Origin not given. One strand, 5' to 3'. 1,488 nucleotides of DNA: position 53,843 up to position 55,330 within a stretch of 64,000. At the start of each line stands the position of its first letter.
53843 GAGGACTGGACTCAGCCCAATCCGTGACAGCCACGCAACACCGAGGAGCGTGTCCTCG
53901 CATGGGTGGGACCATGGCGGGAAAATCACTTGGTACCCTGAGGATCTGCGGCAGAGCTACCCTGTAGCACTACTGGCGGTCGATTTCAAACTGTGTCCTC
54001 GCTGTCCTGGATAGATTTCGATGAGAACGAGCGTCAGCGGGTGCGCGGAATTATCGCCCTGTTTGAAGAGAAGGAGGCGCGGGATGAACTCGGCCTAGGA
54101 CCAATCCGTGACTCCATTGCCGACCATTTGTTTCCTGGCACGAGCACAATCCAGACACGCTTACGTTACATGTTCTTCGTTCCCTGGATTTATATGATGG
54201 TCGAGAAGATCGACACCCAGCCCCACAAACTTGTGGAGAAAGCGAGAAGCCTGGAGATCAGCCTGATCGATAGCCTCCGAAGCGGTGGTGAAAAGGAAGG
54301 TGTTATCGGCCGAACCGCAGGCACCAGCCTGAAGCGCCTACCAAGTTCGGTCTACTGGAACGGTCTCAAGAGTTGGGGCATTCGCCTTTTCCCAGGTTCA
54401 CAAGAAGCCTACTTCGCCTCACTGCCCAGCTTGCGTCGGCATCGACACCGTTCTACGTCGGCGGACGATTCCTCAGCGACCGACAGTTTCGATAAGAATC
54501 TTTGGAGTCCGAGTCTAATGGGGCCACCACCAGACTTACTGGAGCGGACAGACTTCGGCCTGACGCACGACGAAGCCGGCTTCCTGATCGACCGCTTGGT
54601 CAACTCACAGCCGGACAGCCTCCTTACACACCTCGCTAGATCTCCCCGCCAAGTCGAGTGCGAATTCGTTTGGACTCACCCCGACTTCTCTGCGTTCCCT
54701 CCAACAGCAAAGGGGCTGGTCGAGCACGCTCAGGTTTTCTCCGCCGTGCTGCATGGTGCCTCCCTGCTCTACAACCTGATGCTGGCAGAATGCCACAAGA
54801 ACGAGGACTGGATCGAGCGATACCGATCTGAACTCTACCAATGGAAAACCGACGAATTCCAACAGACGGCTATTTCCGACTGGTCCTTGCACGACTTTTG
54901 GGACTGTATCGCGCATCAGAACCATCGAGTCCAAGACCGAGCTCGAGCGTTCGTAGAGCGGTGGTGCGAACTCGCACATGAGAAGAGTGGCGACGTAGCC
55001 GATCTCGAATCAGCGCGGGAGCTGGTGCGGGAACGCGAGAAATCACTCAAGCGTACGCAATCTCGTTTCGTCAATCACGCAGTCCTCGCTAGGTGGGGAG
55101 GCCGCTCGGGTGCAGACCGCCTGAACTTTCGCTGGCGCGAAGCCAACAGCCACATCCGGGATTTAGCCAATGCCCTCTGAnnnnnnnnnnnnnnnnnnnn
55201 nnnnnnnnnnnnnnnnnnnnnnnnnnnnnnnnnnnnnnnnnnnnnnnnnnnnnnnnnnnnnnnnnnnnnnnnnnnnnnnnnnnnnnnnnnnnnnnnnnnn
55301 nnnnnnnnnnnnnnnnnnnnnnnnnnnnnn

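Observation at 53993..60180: Overlap-coupled three-gene operon (orphan protein + two-HKD PLD nuclease + large SF2 helicase): candidate undescribed defence/DNA-surveillance system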

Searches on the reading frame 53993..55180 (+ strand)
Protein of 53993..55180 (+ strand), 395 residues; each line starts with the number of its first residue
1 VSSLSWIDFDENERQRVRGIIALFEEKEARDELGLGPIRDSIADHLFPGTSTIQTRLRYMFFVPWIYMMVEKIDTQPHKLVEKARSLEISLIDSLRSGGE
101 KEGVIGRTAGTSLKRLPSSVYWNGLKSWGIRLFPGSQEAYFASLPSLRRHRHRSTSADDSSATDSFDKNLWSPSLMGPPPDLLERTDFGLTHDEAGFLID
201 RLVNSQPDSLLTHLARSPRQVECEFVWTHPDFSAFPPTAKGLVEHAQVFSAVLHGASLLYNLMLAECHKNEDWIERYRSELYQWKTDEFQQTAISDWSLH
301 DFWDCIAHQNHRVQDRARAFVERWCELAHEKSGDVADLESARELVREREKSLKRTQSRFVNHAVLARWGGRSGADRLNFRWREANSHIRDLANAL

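Call 3: search_protein_families(library=padloc, proteins=[window:53993-55180:+], max_evalue=0.01)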
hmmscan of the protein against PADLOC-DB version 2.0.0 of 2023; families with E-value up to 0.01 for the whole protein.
window:53993-55180:+ (395 aa): 1 family
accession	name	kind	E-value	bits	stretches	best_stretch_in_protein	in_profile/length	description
PDLC03828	ZacA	-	1.6e-135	450.7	1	2-395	3-394/396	-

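Call 4: search_protein_families(library=pfam, proteins=[window:53993-55180:+], max_evalue=0.01)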
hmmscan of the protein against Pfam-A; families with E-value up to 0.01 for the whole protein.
window:53993-55180:+ (395 aa): 1 family
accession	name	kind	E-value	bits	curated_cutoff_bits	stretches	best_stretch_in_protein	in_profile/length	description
PF19888.4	DUF6361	-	6.9e-89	299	25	1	1-394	1-387/388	Family of unknown function (DUF6361)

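Call 5: search_protein_families(library=ncbifam, proteins=[window:53993-55180:+], max_evalue=0.01)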
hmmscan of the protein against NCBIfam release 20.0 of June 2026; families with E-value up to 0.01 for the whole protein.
window:53993-55180:+ (395 aa): 0 families

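Call 12: find_encoding_contigs(protein=window:53993-55180:+, flank=10000, max_places=6)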
Protein window:53993-55180:+ (395 aa): 4 contigs read that carry it; 4 places shown.
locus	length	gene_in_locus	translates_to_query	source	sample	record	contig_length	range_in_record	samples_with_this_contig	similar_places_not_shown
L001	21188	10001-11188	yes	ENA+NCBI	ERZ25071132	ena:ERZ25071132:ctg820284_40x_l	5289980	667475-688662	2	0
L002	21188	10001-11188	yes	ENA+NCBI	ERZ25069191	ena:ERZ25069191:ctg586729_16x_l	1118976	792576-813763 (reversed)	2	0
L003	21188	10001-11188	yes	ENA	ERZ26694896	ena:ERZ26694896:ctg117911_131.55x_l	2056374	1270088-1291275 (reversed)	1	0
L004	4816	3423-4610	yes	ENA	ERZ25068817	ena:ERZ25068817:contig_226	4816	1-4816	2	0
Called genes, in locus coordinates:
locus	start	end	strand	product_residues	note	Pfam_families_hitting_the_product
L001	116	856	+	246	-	PF02585:PIG-L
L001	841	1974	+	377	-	PF13439:Glyco_transf_4, PF13477:Glyco_trans_4_2, PF13579:Glyco_trans_4_4, PF00534:Glycos_transf_1, PF13692:Glyco_trans_1_4, PF20706:GT4-conflict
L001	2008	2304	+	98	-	-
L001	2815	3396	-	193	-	-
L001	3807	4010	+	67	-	-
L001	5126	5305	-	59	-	-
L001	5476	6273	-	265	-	PF12762:DDE_Tnp_IS1595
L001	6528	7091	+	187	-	-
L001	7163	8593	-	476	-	PF00884:Sulfatase, PF01663:Phosphodiest (faint), PF16347:SGSH_C (weak), PF14707:Sulfatase_C (weak)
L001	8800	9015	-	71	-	-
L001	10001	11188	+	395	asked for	PF19888:DUF6361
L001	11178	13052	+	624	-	-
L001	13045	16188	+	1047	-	PF00270:DEAD (faint), PF00271:Helicase_C (weak)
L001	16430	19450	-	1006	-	PF23500:DUF7133, PF13646:HEAT_2 (faint)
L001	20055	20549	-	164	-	-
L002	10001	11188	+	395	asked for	PF19888:DUF6361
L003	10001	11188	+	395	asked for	PF19888:DUF6361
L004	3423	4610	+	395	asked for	PF19888:DUF6361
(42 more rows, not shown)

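Call 13: find_related_loci(query=window:53993-55177:+, collection=genome_contigs, flank=10000)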
Query window:53993-55177:+ (395 aa) in genome_contigs; peptide patterns used: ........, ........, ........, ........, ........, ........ (x = any residue, [..] = any of these).
16 stretches matched a pattern; 1 encode a relative of the query (tblastn E <= 1e-3); 1 distinct loci.
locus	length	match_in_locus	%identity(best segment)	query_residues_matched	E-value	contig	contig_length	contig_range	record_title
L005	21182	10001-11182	67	1-394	3e-179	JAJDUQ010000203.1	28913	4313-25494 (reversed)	MAG: Gammaproteobacteria bacterium isolate jk18x1bzbins.85 k141_105132, whole genome shotgun sequence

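Call 28: find_homologous_proteins(query=window:53993-55177:+, max_evalue=0.00001)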
Query window:53993-55177:+ (395 aa): 3708 proteins with E <= 0.00001 among 8000 candidates; the best 120 are listed.
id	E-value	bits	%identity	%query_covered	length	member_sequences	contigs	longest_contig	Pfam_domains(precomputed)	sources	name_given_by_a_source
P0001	2.5e-225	766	84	100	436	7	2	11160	PF19888.4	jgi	-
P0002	9.4e-224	761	84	100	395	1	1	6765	PF19888.4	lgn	-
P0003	1.5e-218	744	100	81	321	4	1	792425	PF19888.4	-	-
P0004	7.4e-215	732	82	100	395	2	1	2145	PF19888.4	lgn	-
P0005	2.2e-209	714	78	100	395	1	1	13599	PF19888.4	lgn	-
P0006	9.7e-208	708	78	100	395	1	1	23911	PF19888.4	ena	-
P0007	1.9e-207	707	78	100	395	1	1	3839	PF19888.4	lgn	-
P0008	3.9e-205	700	78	100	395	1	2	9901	PF19888.4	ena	-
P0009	1.5e-196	671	75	100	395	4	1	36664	PF19888.4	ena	-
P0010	8.8e-196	669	74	100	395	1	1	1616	PF19888.4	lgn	-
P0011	6.9e-191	653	72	100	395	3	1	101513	PF19888.4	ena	-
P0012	3.8e-180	617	69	100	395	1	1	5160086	PF19888.4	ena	-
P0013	3.1e-179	614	69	100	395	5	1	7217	PF19888.4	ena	-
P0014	5.2e-178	610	68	100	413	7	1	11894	PF19888.4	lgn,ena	-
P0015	1.1e-176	606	67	100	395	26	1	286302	PF19888.4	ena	-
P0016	4.1e-174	598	68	100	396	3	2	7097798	PF19888.4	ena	-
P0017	7.9e-174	597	67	100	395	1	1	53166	PF19888.4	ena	-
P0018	2.3e-173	595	66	100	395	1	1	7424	PF19888.4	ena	-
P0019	2.8e-173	595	67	100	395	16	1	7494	PF19888.4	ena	-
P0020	4.8e-173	594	67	100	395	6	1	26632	PF19888.4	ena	-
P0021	1.2e-172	593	67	100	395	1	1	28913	PF19888.4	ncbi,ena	-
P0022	6.0e-172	590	66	100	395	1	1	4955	PF19888.4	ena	-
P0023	7.2e-171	587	66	100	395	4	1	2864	PF19888.4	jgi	-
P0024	3.5e-170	585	68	97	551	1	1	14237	PF19888.4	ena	-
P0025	9.9e-170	583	66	100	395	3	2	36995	PF19888.4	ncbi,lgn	-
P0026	2.2e-169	582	66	100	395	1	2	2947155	PF19888.4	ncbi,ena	-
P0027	3.7e-168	578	66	100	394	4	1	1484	PF19888.4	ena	-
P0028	4.2e-168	578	67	95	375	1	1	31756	PF19888.4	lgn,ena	-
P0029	2.4e-167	575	65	100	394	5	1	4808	PF19888.4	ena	-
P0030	3.6e-167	575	65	100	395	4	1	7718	PF19888.4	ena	-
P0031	4.8e-167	574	82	76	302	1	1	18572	PF19888.4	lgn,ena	-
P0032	5.2e-167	574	65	100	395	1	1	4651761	PF19888.4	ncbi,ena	-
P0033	7.9e-166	570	64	100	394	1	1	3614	PF19888.4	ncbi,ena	-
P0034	2.5e-165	569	66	95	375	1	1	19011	PF19888.4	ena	-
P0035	1.1e-162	560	64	100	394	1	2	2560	PF19888.4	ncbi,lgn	ncbi:MAG: DUF6361 family protein [Terriglobia bacterium]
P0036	1.2e-162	560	66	95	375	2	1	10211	PF19888.4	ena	-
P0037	2.9e-162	559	64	100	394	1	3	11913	PF19888.4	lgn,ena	-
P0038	3.5e-162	558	80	78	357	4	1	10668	PF19888.4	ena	-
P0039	5.9e-162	557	65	95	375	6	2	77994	PF19888.4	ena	-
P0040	1.1e-161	557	64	100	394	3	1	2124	PF19888.4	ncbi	-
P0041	3.5e-161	555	65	95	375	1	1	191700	PF19888.4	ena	-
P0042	3.3e-160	552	63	100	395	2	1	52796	PF19888.4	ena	-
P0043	5.5e-160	551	65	95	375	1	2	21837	PF19888.4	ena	-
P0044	6.0e-160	551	62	100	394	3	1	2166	PF19888.4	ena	-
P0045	6.9e-160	551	64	100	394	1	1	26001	PF19888.4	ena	-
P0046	1.3e-159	550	63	100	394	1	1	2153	PF19888.4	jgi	jgi:hypothetical protein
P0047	2.4e-159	549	63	100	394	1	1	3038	PF19888.4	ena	-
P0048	8.9e-159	547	63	100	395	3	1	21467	PF19888.4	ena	-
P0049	1.4e-157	543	61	100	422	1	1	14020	PF19888.4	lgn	-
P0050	3.1e-157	542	61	100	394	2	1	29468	PF19888.4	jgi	jgi:hypothetical protein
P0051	5.3e-157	541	62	100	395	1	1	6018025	PF19888.4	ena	-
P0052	8.5e-157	541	64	100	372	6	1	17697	PF19888.4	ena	-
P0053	2.1e-156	539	62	100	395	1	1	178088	PF19888.4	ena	-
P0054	5.0e-156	538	62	100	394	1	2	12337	PF19888.4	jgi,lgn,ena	-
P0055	5.6e-154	531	61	100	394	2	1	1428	PF19888.4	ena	-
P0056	1.1e-151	524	58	100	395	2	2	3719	PF19888.4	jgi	jgi:hypothetical protein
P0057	2.0e-149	516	62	95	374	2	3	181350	PF19888.4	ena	-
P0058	2.6e-147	509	59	94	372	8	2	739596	PF19888.4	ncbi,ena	-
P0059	1.4e-144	500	59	100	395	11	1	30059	PF19888.4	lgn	-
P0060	3.5e-138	479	55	100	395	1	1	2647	PF19888.4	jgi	jgi:hypothetical protein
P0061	1.8e-137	477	55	100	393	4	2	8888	PF19888.4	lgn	-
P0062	2.5e-137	476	57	100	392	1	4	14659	PF19888.4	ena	-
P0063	2.7e-137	476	55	100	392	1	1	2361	PF19888.4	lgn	-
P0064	4.3e-137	476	54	100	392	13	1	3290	PF19888.4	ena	-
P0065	4.5e-137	476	57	100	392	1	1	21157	PF19888.4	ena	-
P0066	6.8e-137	475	54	100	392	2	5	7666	PF19888.4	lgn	-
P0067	1.0e-136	474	55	100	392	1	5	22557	PF19888.4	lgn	-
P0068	1.4e-136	474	55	100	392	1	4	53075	PF19888.4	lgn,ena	-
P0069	1.5e-136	474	57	100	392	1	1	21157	PF19888.4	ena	-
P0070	2.1e-136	473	54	100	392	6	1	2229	PF19888.4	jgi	jgi:hypothetical protein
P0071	2.4e-136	473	56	99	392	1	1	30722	PF19888.4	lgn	-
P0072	6.1e-136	472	55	100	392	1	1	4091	PF19888.4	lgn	-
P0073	8.4e-136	471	58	95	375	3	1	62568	PF19888.4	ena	-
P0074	2.5e-135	470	56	99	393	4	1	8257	PF19888.4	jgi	jgi:hypothetical protein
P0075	3.1e-135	470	55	100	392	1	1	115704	PF19888.4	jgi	jgi:hypothetical protein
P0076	3.8e-135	469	54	100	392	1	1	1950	PF19888.4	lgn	-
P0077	4.4e-135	469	56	100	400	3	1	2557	PF19888.4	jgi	jgi:hypothetical protein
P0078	5.0e-135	469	62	85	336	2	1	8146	PF19888.4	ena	-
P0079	5.3e-135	469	54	100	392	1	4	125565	PF19888.4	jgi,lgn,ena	-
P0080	6.4e-135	468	54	100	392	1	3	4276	PF19888.4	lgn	-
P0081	6.8e-135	468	56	99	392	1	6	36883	PF19888.4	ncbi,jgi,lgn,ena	-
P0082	7.8e-135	468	55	100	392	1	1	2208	PF19888.4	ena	-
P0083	1.1e-134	468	54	100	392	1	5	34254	PF19888.4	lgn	-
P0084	1.1e-134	468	55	100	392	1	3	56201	PF19888.4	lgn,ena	-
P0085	1.7e-134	467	54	100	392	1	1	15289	PF19888.4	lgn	-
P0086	2.0e-134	467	54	100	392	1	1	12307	PF19888.4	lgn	-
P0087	2.2e-134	467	54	100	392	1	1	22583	PF19888.4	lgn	-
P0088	2.2e-134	467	54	100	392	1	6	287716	PF19888.4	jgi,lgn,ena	-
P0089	2.2e-134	467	55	99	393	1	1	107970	PF19888.4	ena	-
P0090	2.3e-134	467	55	100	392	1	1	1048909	PF19888.4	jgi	-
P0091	4.5e-134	466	56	100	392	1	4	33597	PF19888.4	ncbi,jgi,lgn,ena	-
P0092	4.8e-134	466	54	100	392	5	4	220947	PF19888.4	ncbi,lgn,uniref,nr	ncbi:DUF6361 family protein [Bradyrhizobium sp. 195]|uniref:DUF6361 family protein n=1 Tax=Bradyrhiz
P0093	6.3e-134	465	54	100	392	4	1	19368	PF19888.4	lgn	-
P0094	6.3e-134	465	55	99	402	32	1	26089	PF19888.4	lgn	-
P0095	6.6e-134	465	54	100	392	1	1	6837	PF19888.4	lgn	-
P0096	8.5e-134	465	54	100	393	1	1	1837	PF19888.4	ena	-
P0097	1.0e-133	465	55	100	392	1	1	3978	PF19888.4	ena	-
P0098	1.2e-133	464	54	100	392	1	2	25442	PF19888.4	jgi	jgi:hypothetical protein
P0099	1.2e-133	464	55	99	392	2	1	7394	PF19888.4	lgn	-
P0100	1.2e-133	464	55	100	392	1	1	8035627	PF19888.4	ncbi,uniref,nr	ncbi:DUF6361 family protein [Bradyrhizobium sp. CB3481]|uniref:DUF6361 family protein n=1 Tax=Bradyr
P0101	1.3e-133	464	54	100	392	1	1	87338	PF19888.4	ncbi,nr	ncbi:MAG: hypothetical protein CTY25_07790 [Methylobacterium sp.]|nr:MAG: hypothetical protein CTY25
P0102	1.4e-133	464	55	100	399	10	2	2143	PF19888.4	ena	-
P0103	1.5e-133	464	55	100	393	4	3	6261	PF19888.4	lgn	-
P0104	1.5e-133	464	54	100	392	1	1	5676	PF19888.4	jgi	-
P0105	1.7e-133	464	55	100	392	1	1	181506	PF19888.4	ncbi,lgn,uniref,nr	ncbi:DUF6361 family protein [Halomonas daqiaonensis]|uniref:Uncharacterized protein n=1 Tax=Halomona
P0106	1.7e-133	464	54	100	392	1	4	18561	PF19888.4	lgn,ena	-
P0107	1.8e-133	464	53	100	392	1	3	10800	PF19888.4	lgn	-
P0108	1.9e-133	464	53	100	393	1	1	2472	PF19888.4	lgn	-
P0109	1.9e-133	464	55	100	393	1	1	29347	PF19888.4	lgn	-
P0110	1.9e-133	464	54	100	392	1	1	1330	PF19888.4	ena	-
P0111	2.3e-133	463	55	99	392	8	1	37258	PF19888.4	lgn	-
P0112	2.4e-133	463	55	99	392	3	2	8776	PF19888.4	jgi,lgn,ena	jgi:hypothetical protein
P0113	2.5e-133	463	53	100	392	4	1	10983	PF19888.4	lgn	-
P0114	2.5e-133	463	54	100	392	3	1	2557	PF19888.4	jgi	jgi:hypothetical protein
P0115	2.7e-133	463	54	100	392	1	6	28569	PF19888.4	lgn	-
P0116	2.7e-133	463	54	100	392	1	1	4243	PF19888.4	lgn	-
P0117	2.8e-133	463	53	100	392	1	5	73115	PF19888.4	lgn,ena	-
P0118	2.9e-133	463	54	100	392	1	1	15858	PF19888.4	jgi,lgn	jgi:hypothetical protein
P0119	3.4e-133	463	53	100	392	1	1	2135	PF19888.4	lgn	-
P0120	3.5e-133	463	55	99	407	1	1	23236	PF19888.4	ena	-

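Call 29: find_encoding_contigs(protein=P0092, flank=8000, max_places=2)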
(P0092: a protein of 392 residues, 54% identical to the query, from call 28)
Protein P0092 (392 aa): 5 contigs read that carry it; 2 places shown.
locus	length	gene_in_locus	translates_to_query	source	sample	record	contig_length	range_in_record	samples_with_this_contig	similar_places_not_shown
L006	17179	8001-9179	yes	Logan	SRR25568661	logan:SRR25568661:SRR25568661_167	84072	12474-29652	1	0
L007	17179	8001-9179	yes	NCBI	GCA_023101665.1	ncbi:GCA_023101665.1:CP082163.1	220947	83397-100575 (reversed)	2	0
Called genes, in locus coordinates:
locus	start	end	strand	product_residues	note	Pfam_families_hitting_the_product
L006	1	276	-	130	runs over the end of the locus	-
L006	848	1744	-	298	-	PF26109:WHD_BrxR, PF13280:WYL, PF26107:BrxR_CTD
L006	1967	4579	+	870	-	PF12705:PDDEXK_1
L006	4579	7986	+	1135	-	PF00580:UvrD-helicase, PF13245:AAA_19 (weak), PF13361:UvrD_C, PF13538:UvrD_C_2 (faint)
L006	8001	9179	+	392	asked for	PF19888:DUF6361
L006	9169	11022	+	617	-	-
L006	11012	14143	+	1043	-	PF00270:DEAD (faint), PF00271:Helicase_C (weak)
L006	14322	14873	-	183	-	-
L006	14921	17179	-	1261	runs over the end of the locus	PF00005:ABC_tran (faint), PF13476:AAA_23, PF13555:AAA_29 (weak), PF02463:SMC_N (weak), PF13558:SbcC_Walker_B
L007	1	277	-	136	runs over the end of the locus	-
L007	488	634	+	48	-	-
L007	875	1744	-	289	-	PF26109:WHD_BrxR, PF13280:WYL, PF26107:BrxR_CTD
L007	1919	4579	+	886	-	PF12705:PDDEXK_1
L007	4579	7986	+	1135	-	PF00580:UvrD-helicase, PF13245:AAA_19 (weak), PF13361:UvrD_C, PF13538:UvrD_C_2 (faint)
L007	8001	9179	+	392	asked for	PF19888:DUF6361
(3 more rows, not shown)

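Call 30: find_encoding_contigs(protein=P0105, flank=8000, max_places=2)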
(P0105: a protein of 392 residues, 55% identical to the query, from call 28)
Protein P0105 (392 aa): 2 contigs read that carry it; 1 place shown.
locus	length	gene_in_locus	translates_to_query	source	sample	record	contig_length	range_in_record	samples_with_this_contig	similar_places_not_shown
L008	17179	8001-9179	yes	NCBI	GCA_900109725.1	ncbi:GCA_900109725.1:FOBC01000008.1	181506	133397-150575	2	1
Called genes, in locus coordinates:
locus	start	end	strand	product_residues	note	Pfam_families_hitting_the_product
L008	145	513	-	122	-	PF03646:FlaG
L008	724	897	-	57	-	-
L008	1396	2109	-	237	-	PF10723:RepB-RCR_reg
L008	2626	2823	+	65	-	PF05930:Phage_AlpA, PF12728:HTH_17 (faint)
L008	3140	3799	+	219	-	PF11726:YagK_YfjJ_C, PF23343:REP_ORF2-G2P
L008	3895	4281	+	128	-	-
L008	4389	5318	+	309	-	PF14267:DUF4357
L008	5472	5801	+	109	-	PF13701:DDE_Tnp_1_4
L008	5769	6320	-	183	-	-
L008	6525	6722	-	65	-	PF01906:YbjQ_1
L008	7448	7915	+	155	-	-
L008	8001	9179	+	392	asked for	PF19888:DUF6361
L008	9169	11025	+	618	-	-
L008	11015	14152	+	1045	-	PF00270:DEAD (faint), PF00271:Helicase_C (weak)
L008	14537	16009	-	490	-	PF12161:HsdM_N, PF02384:N6_Mtase, PF01170:UPF0020 (faint), PF07669:Eco57I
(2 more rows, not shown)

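Call 32: search_solved_structures(query=window:53993-55177:+, max_evalue=1)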
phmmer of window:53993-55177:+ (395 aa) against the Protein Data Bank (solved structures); distinct sequences matched with E-value up to 1: 13.
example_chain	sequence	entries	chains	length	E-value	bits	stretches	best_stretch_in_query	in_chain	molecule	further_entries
6nqw_A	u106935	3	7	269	0.0023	20.4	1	200-285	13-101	Flagellar coiling protein A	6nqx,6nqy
10lm_L1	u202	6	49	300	0.0028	20.1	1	200-285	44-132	Flagellar Coiling Protein FcpA | Bacterial flagellar sheath protein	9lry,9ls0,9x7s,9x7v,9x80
6pwb_AL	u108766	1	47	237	0.013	18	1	220-285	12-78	Flagellar coiling protein A (FcpA)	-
9c5f_A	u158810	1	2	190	0.037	16.4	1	265-339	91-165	Protein kinase C beta type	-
1a25_A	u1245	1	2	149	0.066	15.6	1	265-334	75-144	PROTEIN KINASE C (BETA)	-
8se2_A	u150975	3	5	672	0.23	13.8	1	265-339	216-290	Protein kinase C beta type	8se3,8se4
8se1_A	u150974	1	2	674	0.23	13.8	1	265-339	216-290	Protein kinase C beta type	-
6zka_l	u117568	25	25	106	0.41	13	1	302-356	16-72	NADH:ubiquinone oxidoreductase subunit S5 | NADH dehydrogenase [ubiquinone] iron-sulfur protein 5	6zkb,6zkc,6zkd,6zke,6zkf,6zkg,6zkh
5lnk_l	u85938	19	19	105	0.42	13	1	302-356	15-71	Mitochondrial complex I, 15 kDa subunit | NADH:ubiquinone oxidoreductase subunit S5 | NADH dehydrogenase [ubiquinone] iron-sulfur protein 5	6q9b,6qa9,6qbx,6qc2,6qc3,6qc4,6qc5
9w2u_e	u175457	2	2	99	0.74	12.2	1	307-354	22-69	NADH dehydrogenase [ubiquinone] iron-sulfur protein 5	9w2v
5ldw_e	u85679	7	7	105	0.87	11.9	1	307-354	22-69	NADH dehydrogenase [ubiquinone] iron-sulfur protein 5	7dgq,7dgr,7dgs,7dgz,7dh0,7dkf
5lc5_e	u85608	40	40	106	0.89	11.9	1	307-354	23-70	NADH dehydrogenase [ubiquinone] iron-sulfur protein 5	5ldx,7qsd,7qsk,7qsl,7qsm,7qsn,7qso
8zo8_S5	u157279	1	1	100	0.98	11.8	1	307-344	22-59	NADH dehydrogenase [ubiquinone] iron-sulfur protein 5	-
